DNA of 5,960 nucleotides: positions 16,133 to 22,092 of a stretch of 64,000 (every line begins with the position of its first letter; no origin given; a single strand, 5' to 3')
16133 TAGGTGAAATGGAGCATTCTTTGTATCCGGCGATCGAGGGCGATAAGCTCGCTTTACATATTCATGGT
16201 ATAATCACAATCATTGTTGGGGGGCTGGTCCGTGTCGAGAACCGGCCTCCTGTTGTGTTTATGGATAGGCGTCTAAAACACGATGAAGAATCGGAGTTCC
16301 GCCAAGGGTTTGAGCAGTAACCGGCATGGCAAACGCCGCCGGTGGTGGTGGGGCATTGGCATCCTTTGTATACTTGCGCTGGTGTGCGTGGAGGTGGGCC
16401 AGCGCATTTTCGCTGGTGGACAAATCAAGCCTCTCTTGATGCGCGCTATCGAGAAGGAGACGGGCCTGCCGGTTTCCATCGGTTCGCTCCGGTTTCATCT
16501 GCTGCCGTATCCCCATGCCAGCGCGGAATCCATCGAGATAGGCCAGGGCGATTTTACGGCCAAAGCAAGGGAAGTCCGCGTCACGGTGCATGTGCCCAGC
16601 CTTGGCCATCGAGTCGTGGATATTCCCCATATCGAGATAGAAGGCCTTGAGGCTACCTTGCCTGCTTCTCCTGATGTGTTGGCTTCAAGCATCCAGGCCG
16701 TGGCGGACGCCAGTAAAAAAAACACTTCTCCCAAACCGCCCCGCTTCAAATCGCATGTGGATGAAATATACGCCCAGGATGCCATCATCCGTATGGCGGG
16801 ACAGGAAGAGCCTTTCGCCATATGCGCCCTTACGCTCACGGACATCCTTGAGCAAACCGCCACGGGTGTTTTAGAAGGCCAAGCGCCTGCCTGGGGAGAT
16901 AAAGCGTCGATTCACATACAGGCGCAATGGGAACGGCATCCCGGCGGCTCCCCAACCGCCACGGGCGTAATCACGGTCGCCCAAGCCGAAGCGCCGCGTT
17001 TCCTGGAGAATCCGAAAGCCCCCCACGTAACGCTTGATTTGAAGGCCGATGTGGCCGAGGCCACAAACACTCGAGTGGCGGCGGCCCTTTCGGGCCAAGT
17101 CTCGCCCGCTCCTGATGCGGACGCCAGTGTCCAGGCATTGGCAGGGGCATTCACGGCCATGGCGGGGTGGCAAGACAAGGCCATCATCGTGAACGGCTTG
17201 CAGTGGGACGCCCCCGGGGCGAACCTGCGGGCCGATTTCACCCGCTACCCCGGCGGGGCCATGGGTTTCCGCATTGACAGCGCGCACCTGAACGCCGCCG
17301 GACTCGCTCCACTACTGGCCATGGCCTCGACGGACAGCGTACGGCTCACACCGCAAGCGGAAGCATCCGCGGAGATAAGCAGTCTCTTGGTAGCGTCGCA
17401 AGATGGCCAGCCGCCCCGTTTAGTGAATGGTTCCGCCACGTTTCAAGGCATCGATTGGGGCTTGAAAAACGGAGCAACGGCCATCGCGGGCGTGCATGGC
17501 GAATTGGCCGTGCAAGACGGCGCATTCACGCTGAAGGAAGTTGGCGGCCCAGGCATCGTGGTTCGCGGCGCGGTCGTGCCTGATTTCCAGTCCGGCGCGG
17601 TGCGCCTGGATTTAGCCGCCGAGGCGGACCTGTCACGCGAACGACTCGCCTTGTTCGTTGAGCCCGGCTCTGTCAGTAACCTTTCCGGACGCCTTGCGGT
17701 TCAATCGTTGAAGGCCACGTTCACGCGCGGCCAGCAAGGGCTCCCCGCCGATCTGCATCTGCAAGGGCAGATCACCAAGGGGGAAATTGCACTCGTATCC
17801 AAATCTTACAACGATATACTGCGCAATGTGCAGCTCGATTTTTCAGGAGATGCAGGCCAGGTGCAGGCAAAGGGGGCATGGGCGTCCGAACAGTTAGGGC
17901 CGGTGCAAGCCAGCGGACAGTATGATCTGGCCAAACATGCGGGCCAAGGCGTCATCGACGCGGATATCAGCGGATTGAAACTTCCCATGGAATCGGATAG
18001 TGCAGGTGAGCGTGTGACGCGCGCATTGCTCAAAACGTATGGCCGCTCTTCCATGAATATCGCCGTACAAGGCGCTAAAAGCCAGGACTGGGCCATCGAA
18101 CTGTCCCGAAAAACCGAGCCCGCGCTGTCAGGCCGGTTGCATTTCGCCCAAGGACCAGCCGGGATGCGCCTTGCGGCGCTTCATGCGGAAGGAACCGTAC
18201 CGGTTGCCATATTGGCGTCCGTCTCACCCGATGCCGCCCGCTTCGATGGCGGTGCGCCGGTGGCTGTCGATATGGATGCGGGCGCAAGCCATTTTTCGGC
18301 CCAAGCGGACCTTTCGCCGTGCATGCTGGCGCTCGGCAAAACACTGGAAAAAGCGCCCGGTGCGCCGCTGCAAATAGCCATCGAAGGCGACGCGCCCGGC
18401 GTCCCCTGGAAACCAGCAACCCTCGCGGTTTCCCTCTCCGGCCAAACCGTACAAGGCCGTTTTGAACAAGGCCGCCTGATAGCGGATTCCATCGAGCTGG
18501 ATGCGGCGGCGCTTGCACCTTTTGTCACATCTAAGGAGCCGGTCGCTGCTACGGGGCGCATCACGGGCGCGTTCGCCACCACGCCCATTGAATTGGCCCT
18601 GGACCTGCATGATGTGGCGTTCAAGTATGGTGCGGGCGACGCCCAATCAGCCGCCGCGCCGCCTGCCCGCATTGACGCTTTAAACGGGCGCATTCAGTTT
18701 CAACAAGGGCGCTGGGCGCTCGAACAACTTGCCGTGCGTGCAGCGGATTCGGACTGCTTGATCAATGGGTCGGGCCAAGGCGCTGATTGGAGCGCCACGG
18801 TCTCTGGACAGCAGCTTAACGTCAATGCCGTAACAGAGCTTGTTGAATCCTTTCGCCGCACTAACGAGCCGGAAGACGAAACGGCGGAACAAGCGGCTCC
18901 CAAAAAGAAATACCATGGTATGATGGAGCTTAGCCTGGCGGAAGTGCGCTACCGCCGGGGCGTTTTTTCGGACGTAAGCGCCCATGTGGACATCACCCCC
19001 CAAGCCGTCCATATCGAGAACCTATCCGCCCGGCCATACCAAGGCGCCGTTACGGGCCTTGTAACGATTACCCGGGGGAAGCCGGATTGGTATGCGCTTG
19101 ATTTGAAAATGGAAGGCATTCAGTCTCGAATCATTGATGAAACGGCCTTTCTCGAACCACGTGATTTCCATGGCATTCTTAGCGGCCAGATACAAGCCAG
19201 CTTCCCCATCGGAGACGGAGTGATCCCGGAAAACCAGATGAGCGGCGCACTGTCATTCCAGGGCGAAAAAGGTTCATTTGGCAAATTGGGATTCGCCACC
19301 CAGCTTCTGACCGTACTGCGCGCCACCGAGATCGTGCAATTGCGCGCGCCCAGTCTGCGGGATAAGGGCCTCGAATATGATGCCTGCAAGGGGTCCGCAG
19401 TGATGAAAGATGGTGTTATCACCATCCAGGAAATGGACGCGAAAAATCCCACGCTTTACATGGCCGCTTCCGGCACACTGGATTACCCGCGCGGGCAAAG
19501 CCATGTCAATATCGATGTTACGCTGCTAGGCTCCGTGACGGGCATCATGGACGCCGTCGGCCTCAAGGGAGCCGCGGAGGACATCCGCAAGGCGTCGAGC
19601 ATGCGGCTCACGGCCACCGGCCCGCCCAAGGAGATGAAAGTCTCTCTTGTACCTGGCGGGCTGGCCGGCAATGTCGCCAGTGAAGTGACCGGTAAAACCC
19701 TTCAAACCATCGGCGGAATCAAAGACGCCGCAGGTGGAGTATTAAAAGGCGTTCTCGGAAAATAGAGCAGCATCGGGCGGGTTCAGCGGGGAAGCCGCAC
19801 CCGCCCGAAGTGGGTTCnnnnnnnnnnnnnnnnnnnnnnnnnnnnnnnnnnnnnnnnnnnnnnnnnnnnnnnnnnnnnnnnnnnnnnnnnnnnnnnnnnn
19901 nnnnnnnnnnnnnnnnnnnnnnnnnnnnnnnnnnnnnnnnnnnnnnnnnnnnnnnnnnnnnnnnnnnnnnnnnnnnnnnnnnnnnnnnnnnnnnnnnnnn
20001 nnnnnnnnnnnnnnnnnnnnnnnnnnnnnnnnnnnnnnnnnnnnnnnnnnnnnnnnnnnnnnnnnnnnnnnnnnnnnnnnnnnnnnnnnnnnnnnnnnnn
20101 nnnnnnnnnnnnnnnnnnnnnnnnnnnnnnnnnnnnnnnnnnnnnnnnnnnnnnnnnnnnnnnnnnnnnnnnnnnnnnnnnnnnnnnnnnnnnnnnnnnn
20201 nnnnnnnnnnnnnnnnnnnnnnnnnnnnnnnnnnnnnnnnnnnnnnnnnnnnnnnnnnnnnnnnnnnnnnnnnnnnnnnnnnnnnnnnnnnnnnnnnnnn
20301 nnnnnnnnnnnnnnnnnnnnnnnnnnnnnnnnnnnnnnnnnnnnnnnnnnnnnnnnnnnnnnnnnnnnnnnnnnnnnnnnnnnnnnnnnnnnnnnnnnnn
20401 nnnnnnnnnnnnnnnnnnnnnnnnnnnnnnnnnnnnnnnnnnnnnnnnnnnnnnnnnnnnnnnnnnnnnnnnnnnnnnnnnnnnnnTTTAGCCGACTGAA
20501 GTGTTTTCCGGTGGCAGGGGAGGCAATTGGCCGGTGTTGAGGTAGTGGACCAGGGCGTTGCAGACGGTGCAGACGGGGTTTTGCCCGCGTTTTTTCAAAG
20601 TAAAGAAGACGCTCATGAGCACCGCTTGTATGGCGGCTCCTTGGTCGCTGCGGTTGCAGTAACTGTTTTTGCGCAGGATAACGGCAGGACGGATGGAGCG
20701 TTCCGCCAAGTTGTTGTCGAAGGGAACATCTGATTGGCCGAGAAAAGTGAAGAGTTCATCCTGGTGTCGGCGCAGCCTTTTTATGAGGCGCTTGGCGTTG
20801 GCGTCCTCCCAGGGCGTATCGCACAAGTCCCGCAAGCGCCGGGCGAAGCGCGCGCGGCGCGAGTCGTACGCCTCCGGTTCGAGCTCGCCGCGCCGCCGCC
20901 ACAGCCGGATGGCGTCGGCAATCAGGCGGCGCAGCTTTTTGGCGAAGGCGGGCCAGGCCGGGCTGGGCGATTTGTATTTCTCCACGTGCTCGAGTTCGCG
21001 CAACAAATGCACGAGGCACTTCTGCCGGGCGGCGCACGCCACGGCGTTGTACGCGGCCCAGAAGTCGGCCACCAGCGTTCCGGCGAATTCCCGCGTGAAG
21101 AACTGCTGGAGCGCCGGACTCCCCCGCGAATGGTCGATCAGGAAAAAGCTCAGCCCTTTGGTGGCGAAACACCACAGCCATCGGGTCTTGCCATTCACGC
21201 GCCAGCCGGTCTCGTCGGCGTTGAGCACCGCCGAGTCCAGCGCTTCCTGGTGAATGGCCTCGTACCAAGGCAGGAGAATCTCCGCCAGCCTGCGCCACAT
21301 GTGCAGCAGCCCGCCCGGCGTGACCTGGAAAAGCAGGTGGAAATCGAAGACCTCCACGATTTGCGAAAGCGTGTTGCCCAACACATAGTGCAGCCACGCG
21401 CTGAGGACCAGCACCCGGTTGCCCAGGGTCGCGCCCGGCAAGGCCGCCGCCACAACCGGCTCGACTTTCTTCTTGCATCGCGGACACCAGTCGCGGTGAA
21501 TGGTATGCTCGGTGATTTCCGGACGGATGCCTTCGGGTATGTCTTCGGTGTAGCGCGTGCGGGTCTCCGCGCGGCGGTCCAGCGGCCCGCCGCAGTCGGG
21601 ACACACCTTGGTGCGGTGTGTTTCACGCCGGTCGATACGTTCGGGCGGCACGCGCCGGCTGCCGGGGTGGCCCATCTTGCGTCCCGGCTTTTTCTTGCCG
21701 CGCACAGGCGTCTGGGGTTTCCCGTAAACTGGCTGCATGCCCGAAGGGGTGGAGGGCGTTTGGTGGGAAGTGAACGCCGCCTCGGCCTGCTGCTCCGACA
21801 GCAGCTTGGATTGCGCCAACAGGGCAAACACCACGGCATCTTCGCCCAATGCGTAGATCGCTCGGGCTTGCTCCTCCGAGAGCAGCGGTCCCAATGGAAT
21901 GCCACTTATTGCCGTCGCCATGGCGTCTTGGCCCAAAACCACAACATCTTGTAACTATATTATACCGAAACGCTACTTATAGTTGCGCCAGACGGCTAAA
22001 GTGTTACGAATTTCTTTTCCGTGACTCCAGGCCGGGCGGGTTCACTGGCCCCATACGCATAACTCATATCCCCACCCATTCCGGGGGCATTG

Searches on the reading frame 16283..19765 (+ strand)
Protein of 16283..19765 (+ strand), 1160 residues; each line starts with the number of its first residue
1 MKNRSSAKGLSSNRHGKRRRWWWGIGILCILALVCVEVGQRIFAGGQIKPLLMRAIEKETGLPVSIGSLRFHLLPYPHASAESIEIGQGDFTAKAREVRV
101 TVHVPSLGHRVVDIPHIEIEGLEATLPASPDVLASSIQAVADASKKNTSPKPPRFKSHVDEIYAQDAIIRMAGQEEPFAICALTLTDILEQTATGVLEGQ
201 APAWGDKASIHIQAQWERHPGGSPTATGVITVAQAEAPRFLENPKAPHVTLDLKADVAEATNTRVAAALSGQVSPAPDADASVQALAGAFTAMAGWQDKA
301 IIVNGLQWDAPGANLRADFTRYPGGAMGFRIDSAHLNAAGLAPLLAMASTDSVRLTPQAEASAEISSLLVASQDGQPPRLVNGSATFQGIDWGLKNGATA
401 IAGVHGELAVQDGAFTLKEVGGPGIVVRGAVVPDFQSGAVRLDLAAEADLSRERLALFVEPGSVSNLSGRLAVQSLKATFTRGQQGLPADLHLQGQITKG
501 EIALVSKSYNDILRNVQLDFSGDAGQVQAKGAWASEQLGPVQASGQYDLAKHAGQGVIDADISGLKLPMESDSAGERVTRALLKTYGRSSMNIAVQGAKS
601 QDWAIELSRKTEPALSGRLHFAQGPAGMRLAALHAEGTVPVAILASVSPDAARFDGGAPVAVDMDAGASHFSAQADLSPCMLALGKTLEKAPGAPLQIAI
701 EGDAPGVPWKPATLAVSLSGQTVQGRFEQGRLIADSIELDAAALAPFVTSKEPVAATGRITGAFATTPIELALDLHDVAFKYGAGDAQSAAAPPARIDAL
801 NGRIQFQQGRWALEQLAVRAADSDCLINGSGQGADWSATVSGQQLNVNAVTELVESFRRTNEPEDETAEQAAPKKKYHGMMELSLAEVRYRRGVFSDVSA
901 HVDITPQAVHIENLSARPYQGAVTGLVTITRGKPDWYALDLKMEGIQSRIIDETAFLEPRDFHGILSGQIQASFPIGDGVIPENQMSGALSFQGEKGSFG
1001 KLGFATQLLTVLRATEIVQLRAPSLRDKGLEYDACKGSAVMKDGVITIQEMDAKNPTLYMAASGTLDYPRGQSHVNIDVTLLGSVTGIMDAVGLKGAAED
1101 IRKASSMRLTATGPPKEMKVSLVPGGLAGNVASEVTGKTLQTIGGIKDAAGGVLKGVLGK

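Call 37: search_protein_families(library=pfam, proteins=[window:16283-19765:+], max_evalue=0.00001)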
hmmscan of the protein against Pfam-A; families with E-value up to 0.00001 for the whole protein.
window:16283-19765:+ (1160 aa): 2 families
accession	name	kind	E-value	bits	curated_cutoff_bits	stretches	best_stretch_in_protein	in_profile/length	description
PF13116.12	YhdP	-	2.4e-20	72.6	46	1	652-1080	742-1171/1224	YhdP protein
PF05170.20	AsmA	-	2.1e-08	33.9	29.8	1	25-128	12-119/607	AsmA family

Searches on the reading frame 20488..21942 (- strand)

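Call 37: search_protein_families(library=pfam, proteins=[window:20488-21942:-], max_evalue=0.00001)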
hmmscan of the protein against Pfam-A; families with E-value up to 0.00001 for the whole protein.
window:20488-21942:- (484 aa): 2 families
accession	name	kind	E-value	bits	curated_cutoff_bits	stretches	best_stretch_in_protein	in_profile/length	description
PF03050.20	DDE_Tnp_IS66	-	2.8e-42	145.5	23.1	1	174-437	5-283/284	Transposase IS66 family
PF13005.12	zf-IS66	-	5.6e-07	30.3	27.3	1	112-156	2-45/46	zinc-finger binding domain of transposase IS66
